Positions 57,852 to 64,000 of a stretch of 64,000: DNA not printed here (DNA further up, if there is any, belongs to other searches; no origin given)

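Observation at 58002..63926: ~1970-aa membrane-anchored protein combining a long coiled coil, eight c-type heme sites, acidic linkers and a cupredoxin-like domain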

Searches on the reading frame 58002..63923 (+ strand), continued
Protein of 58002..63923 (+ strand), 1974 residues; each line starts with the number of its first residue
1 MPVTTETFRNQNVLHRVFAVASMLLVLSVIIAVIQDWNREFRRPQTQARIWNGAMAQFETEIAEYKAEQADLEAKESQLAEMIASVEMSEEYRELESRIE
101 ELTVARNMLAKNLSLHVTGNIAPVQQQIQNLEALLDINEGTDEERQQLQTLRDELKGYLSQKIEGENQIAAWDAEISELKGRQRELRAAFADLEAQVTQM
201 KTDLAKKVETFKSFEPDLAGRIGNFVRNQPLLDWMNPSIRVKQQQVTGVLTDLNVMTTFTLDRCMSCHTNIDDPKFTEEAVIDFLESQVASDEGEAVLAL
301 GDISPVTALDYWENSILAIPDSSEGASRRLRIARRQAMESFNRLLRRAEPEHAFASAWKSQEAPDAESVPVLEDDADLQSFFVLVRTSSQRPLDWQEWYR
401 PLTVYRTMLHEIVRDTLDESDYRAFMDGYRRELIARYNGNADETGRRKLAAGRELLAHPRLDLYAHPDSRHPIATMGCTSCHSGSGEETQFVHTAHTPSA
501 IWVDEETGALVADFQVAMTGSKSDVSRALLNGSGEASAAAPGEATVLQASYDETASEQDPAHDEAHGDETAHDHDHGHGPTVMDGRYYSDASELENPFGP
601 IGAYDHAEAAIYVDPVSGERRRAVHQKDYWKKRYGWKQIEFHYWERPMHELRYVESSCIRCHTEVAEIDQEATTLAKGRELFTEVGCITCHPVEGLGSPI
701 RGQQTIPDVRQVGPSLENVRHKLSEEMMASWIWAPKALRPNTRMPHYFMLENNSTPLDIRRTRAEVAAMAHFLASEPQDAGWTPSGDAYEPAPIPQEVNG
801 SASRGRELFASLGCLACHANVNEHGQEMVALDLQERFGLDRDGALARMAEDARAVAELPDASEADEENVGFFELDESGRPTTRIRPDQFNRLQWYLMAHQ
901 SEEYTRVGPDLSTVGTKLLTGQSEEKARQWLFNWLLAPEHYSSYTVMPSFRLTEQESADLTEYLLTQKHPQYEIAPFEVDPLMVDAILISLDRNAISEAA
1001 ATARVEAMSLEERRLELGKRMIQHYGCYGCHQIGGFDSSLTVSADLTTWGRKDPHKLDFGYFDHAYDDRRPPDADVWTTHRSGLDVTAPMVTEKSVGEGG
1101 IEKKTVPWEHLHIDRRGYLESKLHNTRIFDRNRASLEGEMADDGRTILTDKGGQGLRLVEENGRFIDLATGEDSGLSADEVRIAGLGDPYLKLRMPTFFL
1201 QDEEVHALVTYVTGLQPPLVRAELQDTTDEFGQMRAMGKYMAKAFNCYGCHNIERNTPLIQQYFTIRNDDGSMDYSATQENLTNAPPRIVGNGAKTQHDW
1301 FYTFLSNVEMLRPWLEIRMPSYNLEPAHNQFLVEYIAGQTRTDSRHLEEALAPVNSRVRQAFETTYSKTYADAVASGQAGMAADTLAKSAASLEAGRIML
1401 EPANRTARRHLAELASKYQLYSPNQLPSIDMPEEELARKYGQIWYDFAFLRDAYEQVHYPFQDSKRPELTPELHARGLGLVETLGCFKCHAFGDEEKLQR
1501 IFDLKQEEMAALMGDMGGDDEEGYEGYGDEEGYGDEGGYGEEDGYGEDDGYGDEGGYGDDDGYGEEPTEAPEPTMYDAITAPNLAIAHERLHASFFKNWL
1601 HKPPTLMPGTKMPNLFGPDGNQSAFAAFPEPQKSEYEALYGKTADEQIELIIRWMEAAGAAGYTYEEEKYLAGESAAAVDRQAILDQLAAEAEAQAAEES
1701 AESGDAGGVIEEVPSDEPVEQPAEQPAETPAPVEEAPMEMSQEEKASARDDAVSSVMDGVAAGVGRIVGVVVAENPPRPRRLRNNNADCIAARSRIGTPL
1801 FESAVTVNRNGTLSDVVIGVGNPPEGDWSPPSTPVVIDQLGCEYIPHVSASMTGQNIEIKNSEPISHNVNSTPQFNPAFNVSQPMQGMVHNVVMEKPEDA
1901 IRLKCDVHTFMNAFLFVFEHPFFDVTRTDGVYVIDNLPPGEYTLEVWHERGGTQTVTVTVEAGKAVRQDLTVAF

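Call 31: search_protein_families(library=pfam, proteins=[L032:15696-16703:+, L032:16718-18514:+, L032:18518-19366:+, L032:22263-23210:+, L032:23207-24037:+, L013:16383-17327:+, L013:17406-20375:+, L013:2843-6874:+, L013:7814-9448:-, L013:22625-23308:+], max_evalue=0.001)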
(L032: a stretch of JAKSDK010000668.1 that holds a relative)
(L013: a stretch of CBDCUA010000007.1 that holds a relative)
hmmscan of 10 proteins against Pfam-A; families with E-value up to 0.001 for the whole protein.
L032:15696-16703:+ (335 aa): 1 family
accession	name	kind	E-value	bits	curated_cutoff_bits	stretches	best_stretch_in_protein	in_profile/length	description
PF00116.26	COX2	-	2.1e-11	44.2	22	1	109-209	3-95/120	Cytochrome C oxidase subunit II, periplasmic domain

L032:16718-18514:+ (598 aa): 1 family
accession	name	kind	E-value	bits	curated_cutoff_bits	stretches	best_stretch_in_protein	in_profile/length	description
PF00115.25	COX1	-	1.7e-128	429.6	34.8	1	44-521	2-435/436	Cytochrome C and Quinol oxidase polypeptide I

L032:18518-19366:+ (282 aa): 1 family
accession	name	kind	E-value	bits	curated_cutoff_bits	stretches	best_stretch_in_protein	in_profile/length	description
PF00510.24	COX3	-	1.2e-18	68.4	23.8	2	212-281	188-255/258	Cytochrome c oxidase subunit III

L032:22263-23210:+ (315 aa): 7 families
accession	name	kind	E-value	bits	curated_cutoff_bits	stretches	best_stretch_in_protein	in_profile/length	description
PF00005.33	ABC_tran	-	2e-33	116.4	25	1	20-163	1-136/137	ABC transporter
PF13304.12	AAA_21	-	1.3e-11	45.6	27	2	141-194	243-298/304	AAA domain, putative AbiEii toxin, Type IV TA system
PF13732.12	DrrA1-3_C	-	3.1e-06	28.3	27.4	1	217-298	1-79/81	ATP-binding protein DrrA1-3-like, C-terminal domain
PF13476.12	AAA_23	-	8.9e-05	23.6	27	1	27-70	17-65/201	AAA domain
PF13175.12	AAA_15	-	0.00012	22.3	32.1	0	35-57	28-50/374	AAA ATPase domain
PF13401.12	AAA_22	-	0.00017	22.4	27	0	35-192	10-121/130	AAA domain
PF13555.12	AAA_29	-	0.00035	20.7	27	1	23-58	15-50/61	P-loop containing region of AAA domain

L032:23207-24037:+ (276 aa): 2 families
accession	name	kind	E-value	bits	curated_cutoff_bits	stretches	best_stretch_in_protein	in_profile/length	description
PF01061.29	ABC2_membrane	-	4.3e-28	98.7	26.9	1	20-231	4-211/211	ABC-2 type transporter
PF12698.13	ABC2_membrane_3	-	4.4e-15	56.1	31.6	1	67-264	157-346/347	ABC-2 family transporter protein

L013:16383-17327:+ (314 aa): 2 families
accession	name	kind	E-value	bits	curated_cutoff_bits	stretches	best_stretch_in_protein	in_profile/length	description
PF02790.20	COX2_TM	-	5.6e-13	49.3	22.8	1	47-118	13-85/88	Cytochrome C oxidase subunit II, transmembrane domain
PF00116.26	COX2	-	3e-10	40.5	22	1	177-243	28-94/120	Cytochrome C oxidase subunit II, periplasmic domain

L013:17406-20375:+ (989 aa): 1 family
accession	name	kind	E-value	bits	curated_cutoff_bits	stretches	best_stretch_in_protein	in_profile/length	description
PF00115.25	COX1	-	2.1e-145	485.3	34.8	1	258-678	30-436/436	Cytochrome C and Quinol oxidase polypeptide I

L013:2843-6874:+ (1343 aa): 5 families
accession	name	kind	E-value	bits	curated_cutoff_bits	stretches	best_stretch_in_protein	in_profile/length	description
PF07517.20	SecA_DEAD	-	1.3e-104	350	24.6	2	159-525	74-290/290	SecA DEAD-like domain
PF21090.3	P-loop_SecA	-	5.6e-76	255.2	27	1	540-814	1-205/205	SecA P-loop domain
PF07516.18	SecA_SW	-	1.5e-52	179.1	26.7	2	816-932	1-114/200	SecA Wing and Scaffold domain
PF01043.26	SecA_PP_bind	-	5e-33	114.4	23.5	1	379-481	13-110/110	SecA preprotein cross-linking domain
PF00271.37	Helicase_C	-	0.0002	22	23.5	1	559-638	4-82/110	Helicase conserved C-terminal domain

L013:7814-9448:- (544 aa): 3 families
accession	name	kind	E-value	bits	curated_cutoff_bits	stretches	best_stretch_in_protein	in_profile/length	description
PF00682.25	HMGL-like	-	4.1e-51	174.3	29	1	8-284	1-260/260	HMGL-like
PF08502.15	LeuA_dimer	-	4.6e-20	72.3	24.9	1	385-533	4-129/131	LeuA allosteric (dimerisation) domain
PF22617.1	HCS_D2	-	6.9e-11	42.8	27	1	299-362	2-65/82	Homocitrate synthase post-HMGL domain-like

L013:22625-23308:+ (227 aa): 1 family
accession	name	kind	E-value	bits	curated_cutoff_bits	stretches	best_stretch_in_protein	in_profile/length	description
PF00510.24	COX3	-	1.2e-29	104.4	23.8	1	18-226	49-255/258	Cytochrome c oxidase subunit III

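Call 45: find_homologous_proteins(query=A2, max_evalue=1e-10)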
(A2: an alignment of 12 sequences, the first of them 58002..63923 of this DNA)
Query A2 (12 sequences) (1974 aa, profile of the alignment): 19 proteins with E <= 1e-10 among 8000 candidates.
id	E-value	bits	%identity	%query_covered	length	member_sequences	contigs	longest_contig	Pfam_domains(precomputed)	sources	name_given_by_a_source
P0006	0.0e+0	2792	47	100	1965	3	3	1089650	PF13620.13,PF13442.12,PF00034.27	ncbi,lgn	-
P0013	0.0e+0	2746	46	100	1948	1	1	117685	PF13620.13,PF13442.12,PF00034.27,PF22113.2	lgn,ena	-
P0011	0.0e+0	2736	47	100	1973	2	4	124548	PF13620.13,PF13442.12,PF00034.27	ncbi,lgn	-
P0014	0.0e+0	2646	46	100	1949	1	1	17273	PF14537.12,PF13620.13,PF13442.12,PF00034.27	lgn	-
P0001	0.0e+0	2604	49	100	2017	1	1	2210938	PF02433.21,PF13620.13,PF13442.12,PF00034.27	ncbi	ncbi:MAG: hypothetical protein ACF8PN_14815 [Phycisphaerales bacterium]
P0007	0.0e+0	2600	49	100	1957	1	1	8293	PF13620.13,PF13442.12,PF00034.27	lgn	-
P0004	0.0e+0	2590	47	100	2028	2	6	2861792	PF13620.13,PF13442.12,PF00034.27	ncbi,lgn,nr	ncbi:MAG: c-type cytochrome [Planctomycetes bacterium]|nr:c-type cytochrome [Planctomycetota bacteri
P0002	0.0e+0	2523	49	100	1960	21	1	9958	PF13620.13,PF13442.12,PF00034.27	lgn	-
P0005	0.0e+0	2508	48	100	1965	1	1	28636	PF02433.21,PF13620.13,PF13442.12,PF00034.27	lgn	-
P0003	0.0e+0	2508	48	100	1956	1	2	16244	PF13620.13,PF13442.12,PF00034.27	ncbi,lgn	-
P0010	0.0e+0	2476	47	100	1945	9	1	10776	PF13620.13,PF13442.12,PF00034.27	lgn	-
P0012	0.0e+0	2449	47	100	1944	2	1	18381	PF13620.13,PF13442.12,PF00034.27,PF14522.12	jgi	-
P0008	0.0e+0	2427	46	100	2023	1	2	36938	PF13620.13,PF13442.12,PF00034.27,PF14522.12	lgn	-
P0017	0.0e+0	2210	29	69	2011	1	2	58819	PF13435.12,PF14686.13,PF02433.21,PF13620.13,PF13442.12,PF00034.27,PF14522.12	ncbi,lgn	-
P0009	0.0e+0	2204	48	100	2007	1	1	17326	PF13620.13,PF13442.12,PF00034.27,PF14522.12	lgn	-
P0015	0.0e+0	1953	46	79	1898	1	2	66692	PF13442.12,PF00034.27,PF14522.12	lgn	-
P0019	0.0e+0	1748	29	45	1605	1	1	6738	PF00034.27,PF14522.12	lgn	-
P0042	0.0e+0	1186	46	45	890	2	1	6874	PF14537.12,PF13442.12,PF00034.27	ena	-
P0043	1.1e-34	138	28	7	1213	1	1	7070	PF07691.18,PF06439.19,PF02433.21,PF13442.12,PF00034.27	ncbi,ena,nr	ncbi:MAG TPA: family 16 glycoside hydrolase [Caulifigura sp.]|nr:family 16 glycoside hydrolase [Caul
